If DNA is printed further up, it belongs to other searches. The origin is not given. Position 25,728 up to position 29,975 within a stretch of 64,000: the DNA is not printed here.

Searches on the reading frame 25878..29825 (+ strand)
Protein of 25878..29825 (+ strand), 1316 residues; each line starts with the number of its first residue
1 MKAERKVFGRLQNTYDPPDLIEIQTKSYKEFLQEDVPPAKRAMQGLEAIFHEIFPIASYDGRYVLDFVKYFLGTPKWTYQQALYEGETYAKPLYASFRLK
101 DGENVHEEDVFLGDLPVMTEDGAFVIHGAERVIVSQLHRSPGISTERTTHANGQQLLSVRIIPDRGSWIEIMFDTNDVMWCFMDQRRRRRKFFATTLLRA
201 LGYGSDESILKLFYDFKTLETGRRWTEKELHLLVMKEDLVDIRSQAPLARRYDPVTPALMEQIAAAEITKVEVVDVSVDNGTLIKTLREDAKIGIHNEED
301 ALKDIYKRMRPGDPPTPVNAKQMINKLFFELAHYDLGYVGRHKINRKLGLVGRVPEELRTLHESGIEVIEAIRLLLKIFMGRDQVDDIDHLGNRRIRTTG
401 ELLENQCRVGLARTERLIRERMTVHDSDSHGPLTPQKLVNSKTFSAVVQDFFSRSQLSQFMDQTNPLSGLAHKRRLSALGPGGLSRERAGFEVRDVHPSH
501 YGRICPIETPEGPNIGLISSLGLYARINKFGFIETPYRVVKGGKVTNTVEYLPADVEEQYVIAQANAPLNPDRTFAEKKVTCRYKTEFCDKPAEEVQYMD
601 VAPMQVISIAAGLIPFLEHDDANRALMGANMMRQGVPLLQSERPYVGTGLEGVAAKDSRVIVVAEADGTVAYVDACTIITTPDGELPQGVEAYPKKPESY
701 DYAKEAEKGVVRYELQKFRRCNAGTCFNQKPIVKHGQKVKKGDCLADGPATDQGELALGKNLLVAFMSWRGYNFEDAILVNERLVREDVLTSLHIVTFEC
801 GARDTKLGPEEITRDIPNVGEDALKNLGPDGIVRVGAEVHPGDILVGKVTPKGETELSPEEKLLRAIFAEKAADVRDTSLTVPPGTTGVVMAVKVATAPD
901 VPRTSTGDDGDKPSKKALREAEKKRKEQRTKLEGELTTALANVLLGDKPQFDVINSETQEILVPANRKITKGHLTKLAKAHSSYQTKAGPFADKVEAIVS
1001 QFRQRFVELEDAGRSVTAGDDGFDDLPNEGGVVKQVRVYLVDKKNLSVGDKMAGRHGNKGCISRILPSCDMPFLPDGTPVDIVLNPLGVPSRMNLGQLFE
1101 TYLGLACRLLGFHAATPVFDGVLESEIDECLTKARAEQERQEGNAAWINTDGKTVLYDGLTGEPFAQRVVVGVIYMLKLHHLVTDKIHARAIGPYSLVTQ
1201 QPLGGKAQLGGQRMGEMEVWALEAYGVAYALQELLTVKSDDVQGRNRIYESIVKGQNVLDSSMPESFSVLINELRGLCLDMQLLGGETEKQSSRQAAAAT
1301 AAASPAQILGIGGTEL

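Call 69: list_cluster_members(proteins=[window:25878-29825:+, window:1043-3250:+, P0001, P0149])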
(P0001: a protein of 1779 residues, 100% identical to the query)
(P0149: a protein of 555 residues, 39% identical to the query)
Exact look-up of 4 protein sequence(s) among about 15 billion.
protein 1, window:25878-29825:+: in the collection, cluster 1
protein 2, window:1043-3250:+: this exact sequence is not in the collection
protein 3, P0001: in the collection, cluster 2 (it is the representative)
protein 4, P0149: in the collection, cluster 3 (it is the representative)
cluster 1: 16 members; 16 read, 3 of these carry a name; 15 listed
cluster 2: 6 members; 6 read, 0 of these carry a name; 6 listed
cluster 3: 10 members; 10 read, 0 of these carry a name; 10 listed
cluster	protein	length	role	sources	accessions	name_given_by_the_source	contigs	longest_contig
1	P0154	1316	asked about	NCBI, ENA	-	-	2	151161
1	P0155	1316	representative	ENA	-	-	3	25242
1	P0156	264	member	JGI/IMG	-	DNA-directed RNA polymerase subunit beta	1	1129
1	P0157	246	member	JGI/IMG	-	DNA-directed RNA polymerase subunit beta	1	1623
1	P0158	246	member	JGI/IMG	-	DNA-directed RNA polymerase subunit beta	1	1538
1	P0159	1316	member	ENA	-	-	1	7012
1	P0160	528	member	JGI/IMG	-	-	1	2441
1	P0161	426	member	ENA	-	-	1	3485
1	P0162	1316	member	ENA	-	-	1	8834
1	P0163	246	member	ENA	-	-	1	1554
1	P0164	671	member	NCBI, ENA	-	-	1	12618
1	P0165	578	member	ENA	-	-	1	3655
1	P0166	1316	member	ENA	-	-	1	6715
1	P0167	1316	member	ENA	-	-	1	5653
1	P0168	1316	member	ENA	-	-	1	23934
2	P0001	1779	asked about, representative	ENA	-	-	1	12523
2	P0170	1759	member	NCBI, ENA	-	-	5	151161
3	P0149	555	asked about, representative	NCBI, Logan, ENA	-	-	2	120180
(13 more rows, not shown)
